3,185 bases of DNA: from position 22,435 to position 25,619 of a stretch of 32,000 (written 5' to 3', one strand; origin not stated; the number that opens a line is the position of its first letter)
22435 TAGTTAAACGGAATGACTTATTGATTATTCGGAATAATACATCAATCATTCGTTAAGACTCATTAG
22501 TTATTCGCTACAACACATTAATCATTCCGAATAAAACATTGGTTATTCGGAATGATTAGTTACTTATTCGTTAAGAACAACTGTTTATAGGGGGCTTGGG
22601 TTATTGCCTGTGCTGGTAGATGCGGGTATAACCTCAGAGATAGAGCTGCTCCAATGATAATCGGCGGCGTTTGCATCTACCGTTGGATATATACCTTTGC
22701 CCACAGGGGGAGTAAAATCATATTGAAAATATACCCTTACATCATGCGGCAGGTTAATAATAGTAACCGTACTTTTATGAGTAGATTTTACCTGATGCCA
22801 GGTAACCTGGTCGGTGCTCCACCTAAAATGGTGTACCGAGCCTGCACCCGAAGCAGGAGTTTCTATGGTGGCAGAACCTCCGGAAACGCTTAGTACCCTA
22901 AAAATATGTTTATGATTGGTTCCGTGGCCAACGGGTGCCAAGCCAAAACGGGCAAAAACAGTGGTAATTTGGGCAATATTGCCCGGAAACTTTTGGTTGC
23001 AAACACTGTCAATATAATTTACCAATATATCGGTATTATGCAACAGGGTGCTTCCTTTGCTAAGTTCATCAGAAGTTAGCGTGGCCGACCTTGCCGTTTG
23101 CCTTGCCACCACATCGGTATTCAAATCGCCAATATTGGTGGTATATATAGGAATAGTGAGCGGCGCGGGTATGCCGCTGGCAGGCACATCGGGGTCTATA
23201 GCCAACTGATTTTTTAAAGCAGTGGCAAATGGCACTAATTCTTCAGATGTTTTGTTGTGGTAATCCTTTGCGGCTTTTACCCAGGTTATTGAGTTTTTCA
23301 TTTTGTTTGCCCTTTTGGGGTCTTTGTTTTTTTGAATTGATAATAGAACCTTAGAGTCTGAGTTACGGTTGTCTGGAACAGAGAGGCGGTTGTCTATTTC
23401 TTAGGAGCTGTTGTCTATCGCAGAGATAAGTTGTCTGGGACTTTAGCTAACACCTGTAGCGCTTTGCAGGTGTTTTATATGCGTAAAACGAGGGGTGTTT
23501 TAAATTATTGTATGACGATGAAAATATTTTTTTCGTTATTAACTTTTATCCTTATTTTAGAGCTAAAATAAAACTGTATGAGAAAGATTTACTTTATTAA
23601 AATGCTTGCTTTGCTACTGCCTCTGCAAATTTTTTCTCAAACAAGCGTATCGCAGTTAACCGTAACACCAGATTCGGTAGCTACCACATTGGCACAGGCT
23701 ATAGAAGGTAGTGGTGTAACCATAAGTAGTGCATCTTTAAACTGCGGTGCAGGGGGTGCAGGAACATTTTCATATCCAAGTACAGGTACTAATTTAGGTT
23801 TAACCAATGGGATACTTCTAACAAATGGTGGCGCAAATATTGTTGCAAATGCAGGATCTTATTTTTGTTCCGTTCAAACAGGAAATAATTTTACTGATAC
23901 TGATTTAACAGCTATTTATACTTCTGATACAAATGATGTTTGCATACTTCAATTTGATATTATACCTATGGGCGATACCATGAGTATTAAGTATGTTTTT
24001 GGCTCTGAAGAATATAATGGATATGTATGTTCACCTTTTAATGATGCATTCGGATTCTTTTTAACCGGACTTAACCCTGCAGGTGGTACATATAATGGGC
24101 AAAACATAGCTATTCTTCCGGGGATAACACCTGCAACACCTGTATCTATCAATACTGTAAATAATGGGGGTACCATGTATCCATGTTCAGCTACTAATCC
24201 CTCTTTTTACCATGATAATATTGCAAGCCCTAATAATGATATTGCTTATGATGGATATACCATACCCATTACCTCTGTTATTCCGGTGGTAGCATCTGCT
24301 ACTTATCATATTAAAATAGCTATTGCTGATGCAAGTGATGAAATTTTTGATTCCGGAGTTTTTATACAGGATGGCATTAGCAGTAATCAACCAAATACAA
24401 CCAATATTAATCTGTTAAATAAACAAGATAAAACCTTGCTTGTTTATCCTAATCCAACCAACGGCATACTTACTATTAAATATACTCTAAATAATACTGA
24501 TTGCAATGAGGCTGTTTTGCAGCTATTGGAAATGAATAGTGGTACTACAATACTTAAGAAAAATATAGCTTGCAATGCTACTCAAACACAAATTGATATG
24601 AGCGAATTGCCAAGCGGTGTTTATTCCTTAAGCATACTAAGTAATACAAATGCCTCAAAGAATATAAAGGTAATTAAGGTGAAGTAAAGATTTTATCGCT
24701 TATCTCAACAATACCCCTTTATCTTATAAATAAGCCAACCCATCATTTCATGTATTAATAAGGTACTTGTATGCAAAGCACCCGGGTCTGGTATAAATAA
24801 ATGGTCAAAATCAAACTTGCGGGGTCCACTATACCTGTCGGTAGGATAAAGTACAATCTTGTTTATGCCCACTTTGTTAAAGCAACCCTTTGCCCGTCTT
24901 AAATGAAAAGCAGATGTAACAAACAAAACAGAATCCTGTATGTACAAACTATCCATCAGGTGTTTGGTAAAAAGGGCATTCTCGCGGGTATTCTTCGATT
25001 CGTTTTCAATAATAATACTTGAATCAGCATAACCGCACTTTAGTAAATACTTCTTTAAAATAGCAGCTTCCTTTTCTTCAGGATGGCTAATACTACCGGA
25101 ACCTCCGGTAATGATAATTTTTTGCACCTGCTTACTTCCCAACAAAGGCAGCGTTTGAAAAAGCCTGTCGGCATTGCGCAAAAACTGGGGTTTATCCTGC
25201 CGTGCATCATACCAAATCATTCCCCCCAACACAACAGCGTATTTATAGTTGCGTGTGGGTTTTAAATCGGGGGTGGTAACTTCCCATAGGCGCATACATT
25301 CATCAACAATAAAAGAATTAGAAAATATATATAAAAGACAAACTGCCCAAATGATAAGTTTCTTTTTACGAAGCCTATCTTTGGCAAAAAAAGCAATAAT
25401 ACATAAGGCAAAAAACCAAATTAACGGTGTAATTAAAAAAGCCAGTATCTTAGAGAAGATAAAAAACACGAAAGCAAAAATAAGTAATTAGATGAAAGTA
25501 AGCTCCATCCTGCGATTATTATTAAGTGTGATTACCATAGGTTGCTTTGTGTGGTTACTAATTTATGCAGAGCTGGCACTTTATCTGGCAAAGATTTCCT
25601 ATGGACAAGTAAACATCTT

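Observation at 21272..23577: Compositionally mosaic mini-island: tail-less SSB, AT-rich membrane orphan, repeat array, GC-richer orphan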

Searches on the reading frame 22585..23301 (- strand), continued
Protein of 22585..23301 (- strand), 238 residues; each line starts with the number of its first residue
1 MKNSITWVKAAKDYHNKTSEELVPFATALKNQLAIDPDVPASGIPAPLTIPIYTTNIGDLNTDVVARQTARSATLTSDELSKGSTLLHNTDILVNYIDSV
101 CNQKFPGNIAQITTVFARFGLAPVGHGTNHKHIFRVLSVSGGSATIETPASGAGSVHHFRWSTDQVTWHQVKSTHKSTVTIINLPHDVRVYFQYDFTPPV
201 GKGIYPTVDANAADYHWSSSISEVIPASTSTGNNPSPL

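Call 105: find_encoding_contigs(protein=P0008, flank=5000, max_places=1)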
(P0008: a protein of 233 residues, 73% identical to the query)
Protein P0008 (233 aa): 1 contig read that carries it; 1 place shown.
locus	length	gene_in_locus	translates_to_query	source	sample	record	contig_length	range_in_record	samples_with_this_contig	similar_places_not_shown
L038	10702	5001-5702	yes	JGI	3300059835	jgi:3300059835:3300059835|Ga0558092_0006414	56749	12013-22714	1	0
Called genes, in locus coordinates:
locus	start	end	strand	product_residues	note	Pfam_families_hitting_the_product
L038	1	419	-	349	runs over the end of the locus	PF01266:DAO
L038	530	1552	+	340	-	PF01212:Beta_elim_lyase, PF00155:Aminotran_1_2 (weak), PF00266:Aminotran_5 (faint)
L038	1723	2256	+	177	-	PF00156:Pribosyltran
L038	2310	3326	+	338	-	PF00406:ADK, PF13207:AAA_17, PF13238:AAA_18 (weak), PF13671:AAA_33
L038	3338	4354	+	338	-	PF01018:GTP1_OBG, PF01926:MMR_HSR1, PF02421:FeoB_N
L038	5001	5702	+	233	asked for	-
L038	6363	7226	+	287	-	PF01844:HNH, PF14279:HNH_5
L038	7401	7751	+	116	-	PF05973:Gp49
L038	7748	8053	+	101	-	PF12844:HTH_19, PF13560:HTH_31, PF01381:HTH_3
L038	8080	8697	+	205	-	-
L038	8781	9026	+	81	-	PF04014:MazE_antitoxin (weak)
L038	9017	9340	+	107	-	PF02452:PemK_toxin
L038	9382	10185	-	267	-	PF00106:adh_short, PF08659:KR, PF23441:SDR (faint), PF13561:adh_short_C2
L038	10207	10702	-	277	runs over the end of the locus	PF08323:Glyco_transf_5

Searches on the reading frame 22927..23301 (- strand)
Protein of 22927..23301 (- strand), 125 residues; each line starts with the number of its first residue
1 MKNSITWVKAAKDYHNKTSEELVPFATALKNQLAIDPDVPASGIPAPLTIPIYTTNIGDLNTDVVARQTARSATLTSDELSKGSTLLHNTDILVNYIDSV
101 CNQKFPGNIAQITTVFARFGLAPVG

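Call 75: predict_structure(alignment_id=A3)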
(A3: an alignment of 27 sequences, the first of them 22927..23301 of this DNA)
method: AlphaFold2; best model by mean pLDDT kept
length: 125 residues; sequences in the alignment: 27
mean_pLDDT: 92.4   pTM: 0.85
mean pLDDT of the five models: 92.4, 91.3, 90.4, 89.9, 89.6
residues with pLDDT >= 90: 108; 70-90: 13; 50-70: 3; < 50: 1
segments of 3 or more residues with pLDDT < 50: none
pLDDT, mean of each block of 10 residues (from residue 1): 78 93 97 94 92 97 93 87 97 96 93 95 87
secondary structure, 60 per line:
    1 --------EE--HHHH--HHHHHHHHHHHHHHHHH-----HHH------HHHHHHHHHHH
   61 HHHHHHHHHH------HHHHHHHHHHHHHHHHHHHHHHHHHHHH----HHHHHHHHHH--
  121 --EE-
elements in order: H13-16 H19-35 H50-70 H77-104 H109-118

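Call 77: fold_search(model_id=the predicted structure, library=pdb)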
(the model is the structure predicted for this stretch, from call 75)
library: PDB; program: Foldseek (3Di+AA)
matches with E <= 10: 55; with E <= 0.001: 0
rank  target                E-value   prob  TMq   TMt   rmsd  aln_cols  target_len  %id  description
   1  5l0g_A                5.4e-01  0.14  0.23  0.19   8.9       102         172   12  Human metavinculin MVt Q971R, R975D, T978R mutant (residues 959-1134) in complex with PIP2 (released 2016-08-31)
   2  1qkr_B                6.4e-01  0.12  0.24  0.18   9.3       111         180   16  Crystal structure of the vinculin tail and a pathway for activation (released 2000-08-04)
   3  5hva_B                2.5e+00  0.06  0.23  0.21  11.0       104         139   22  Crystal structure of DR2231 in complex with dUMPNPP and magnesium. (released 2016-10-26)
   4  2gsc_D                2.6e+00  0.11  0.35  0.37   8.5       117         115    8  Crystal Structure of the Conserved Hypothetical Cytosolic Protein Xcc0516 from Xanthomonas campestris (released 2006-10-03)
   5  2yfc_A                2.6e+00  0.05  0.23  0.22  11.1       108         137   20  STRUCTURAL AND FUNCTIONAL INSIGHTS OF DR2231 PROTEIN, THE MAZG-LIKE NUCLEOSIDE TRIPHOSPHATE PYROPHOSPHOHYDROLASE FROM  (released 2011-07-06)
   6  4hr1_A                2.8e+00  0.13  0.33  0.34   6.2        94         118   13  Structure of PAV1-137, a protein from the virus PAV1 that infects Pyrococcus abyssi. (released 2013-06-19)
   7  5hva_C                2.8e+00  0.06  0.23  0.22  10.9       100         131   21  Crystal structure of DR2231 in complex with dUMPNPP and magnesium. (released 2016-10-26)
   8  8q6o_G                2.9e+00  0.15  0.35  0.23   9.5        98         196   16  X. laevis CMG dimer bound to dimeric DONSON - without ATPase (released 2023-10-18)
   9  2yeu_B                2.9e+00  0.04  0.24  0.22  11.1       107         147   19  Structural and functional insights of DR2231 protein, the MazG-like nucleoside triphosphate pyrophosphohydrolase from  (released 2011-07-06)
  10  5hwu_B                3.1e+00  0.04  0.23  0.23  11.1       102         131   20  Crystal Structure of DR2231_E46A mutant in complex with dUMPNPP and Manganese (released 2016-10-26)
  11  2yf3_D                3.3e+00  0.05  0.24  0.20  11.0       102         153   20  Crystal structure of DR2231, the MazG-like protein from Deinococcus radiodurans, complex with manganese (released 2011-07-06)
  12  2yfd_D                3.3e+00  0.04  0.21  0.21  11.0        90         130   21  STRUCTURAL AND FUNCTIONAL INSIGHTS OF DR2231 PROTEIN, THE MAZG-LIKE NUCLEOSIDE TRIPHOSPHATE PYROPHOSPHOHYDROLASE FROM  (released 2011-07-06)
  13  2yfd_C                3.3e+00  0.04  0.23  0.22  11.1       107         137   20  STRUCTURAL AND FUNCTIONAL INSIGHTS OF DR2231 PROTEIN, THE MAZG-LIKE NUCLEOSIDE TRIPHOSPHATE PYROPHOSPHOHYDROLASE FROM  (released 2011-07-06)
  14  2yeu_F                3.3e+00  0.04  0.24  0.22  11.0       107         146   19  Structural and functional insights of DR2231 protein, the MazG-like nucleoside triphosphate pyrophosphohydrolase from  (released 2011-07-06)
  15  5iz2_B                3.5e+00  0.13  0.36  0.36  10.8       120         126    9  Crystal structure of the N. clavipes spidroin NTD at pH 6.5 (released 2016-07-27)
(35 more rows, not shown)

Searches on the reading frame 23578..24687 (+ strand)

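Call 8: search_protein_families(library=pfam, proteins=[window:23578-24687:+], max_evalue=1)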
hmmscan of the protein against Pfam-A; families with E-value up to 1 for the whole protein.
window:23578-24687:+ (369 aa): 3 families
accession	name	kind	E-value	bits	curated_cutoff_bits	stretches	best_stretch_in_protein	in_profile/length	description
PF18962.6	Por_Secre_tail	-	5.4e-11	43.1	27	1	289-362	1-72/75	Secretion system C-terminal sorting domain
PF17619.7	SCVP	-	0.025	15.7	26.2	1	291-336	47-93/96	Secreted clade V proteins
PF16967.11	TcfC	-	0.06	13.4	29.4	1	333-353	30-50/68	E-set like domain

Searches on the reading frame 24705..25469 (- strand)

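Call 8: search_protein_families(library=pfam, proteins=[window:24705-25469:-], max_evalue=1)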
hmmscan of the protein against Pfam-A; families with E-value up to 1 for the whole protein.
window:24705-25469:- (254 aa): 2 families
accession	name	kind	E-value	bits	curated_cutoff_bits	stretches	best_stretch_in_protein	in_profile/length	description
PF02698.23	DUF218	-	1.1e-27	97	27.6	1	77-244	2-133/133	DUF218 domain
PF01943.22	Polysacc_synt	-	0.8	9.5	28.2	0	5-53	79-127/274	Polysaccharide biosynthesis protein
